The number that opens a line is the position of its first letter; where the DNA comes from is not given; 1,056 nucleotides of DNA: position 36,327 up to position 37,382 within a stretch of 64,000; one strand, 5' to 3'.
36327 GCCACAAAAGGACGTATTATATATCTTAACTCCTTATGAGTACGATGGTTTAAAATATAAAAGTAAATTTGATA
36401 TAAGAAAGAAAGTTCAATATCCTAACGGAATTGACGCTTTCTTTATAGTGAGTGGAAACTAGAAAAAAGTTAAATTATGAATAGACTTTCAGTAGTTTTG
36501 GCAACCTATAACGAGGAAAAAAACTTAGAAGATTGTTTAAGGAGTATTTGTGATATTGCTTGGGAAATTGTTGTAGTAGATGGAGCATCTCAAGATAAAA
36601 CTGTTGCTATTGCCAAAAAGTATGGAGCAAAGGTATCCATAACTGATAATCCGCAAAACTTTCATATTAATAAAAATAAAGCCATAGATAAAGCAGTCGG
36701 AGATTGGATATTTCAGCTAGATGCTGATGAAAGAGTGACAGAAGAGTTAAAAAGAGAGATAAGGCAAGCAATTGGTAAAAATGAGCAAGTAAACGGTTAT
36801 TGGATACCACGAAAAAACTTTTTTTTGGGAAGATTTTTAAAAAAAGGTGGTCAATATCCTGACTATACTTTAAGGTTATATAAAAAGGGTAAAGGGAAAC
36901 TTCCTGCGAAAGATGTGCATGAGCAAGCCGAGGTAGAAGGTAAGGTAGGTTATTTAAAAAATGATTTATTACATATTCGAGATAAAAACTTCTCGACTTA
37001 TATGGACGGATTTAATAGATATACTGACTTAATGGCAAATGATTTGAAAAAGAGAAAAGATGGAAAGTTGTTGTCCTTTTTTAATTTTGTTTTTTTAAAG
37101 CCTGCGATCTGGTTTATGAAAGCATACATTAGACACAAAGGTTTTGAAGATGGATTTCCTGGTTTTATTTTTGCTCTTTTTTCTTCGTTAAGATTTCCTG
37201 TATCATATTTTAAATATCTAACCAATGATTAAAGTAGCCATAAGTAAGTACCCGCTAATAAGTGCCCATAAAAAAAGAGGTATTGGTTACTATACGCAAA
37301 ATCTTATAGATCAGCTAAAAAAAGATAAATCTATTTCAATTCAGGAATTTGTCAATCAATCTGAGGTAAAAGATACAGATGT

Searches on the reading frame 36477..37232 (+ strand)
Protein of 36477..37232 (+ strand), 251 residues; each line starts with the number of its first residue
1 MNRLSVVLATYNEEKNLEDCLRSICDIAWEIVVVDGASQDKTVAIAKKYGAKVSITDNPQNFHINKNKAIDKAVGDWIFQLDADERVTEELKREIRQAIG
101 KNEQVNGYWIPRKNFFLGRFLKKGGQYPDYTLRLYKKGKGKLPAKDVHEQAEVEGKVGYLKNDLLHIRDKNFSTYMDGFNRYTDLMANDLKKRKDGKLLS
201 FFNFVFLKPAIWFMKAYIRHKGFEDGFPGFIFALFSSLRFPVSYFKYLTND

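Call 11: search_protein_families(library=pfam, proteins=[window:36477-37232:+], max_evalue=0.01)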
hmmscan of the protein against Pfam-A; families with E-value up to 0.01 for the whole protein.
window:36477-37232:+ (251 aa): 3 families
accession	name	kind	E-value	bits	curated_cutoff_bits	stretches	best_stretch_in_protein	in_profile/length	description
PF00535.33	Glycos_transf_2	-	3.8e-24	85.9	23.3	1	5-122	1-127/168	Glycosyl transferase family 2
PF13704.12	Glyco_tranf_2_4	-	6.7e-05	23.7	27.5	1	12-91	2-88/98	Glycosyl transferase family 2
PF10111.15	Glyco_tranf_2_2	-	0.0029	17.6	27.3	1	5-89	1-96/276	Glycosyltransferase like family 2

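Call 50: search_protein_families(library=ncbifam, proteins=[window:36477-37232:+], max_evalue=0.001)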
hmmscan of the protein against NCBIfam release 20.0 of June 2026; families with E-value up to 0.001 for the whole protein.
window:36477-37232:+ (251 aa): 15 families
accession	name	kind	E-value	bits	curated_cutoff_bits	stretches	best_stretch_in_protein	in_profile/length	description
TIGR04283.1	glyco_like_mftF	equivalog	1.5e-15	57.4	182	1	4-107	1-105/221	TIGR04283 family arsenosugar biosynthesis glycosyltransferase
TIGR04195.1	S_glycosyl_SunS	equivalog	3.5e-12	45.9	350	1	8-93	63-149/421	SunS family peptide S-glycosyltransferase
NF007482.0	PRK10073.1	equivalog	1.5e-10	40.7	423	1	2-95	6-106/334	glycosyltransferase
NF038302.1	EPS_HpsE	equivalog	2.8e-09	36.4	300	1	4-89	3-101/307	hormogonium polysaccharide biosynthesis glycosyltransferase HpsE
NF041391.1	DPhHxTase_Halo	equivalog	3.7e-08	32.6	375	1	9-90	2-84/213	dolichyl-phosphate hexose transferase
NF047683.1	TeichurnBiosyTuaG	equivalog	8.3e-08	32.2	400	1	3-96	7-109/252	teichuronic acid biosynthesis protein TuaG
NF010496.0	PRK13915.1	equivalog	9.7e-08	31.4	262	1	2-58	31-93/307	glucosyl-3-phosphoglycerate synthase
NF053739.1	GlytfEpsEBac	equivalog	1.5e-07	30.7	450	1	3-88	2-97/265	glycosyltransferase EpsE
NF050050.1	ProtGlycPglI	equivalog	1.7e-07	31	500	1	1-90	1-99/306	GalNAc(5)-diNAcBac-PP-undecaprenol beta-1,3-glucosyltransferase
TIGR04182.1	glyco_TIGR04182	equivalog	1.4e-06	27.9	325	1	5-57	3-56/293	S-layer glycoprotein N-glycosyltransferase AglJ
NF041875.1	EPS_EpsD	equivalog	3.4e-06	26.7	370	1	4-91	1-96/325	exopolysaccharide biosynthesis glycosyltransferase EpsD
TIGR03937.1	PgaC_IcaA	equivalog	0.00011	21.3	422.3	1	3-90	46-141/407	poly-beta-1,6-N-acetyl-D-glucosamine synthase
NF045692.1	OglycostaseCruG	equivalog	0.0002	20.4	600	1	2-52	41-94/386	2'-O-glycosyltransferase CruG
NF058614.1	PPMAGASynPpgS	equivalog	0.00026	20.5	370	1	6-54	4-52/226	polyprenyl-phospho-N-acetylgalactosaminyl synthase PpgS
TIGR03111.1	glyc2_xrt_Gpos1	hypoth_equivalog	0.00055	18.8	363.95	1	4-105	51-162/439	TIGR03111 family XrtG-associated glycosyltransferase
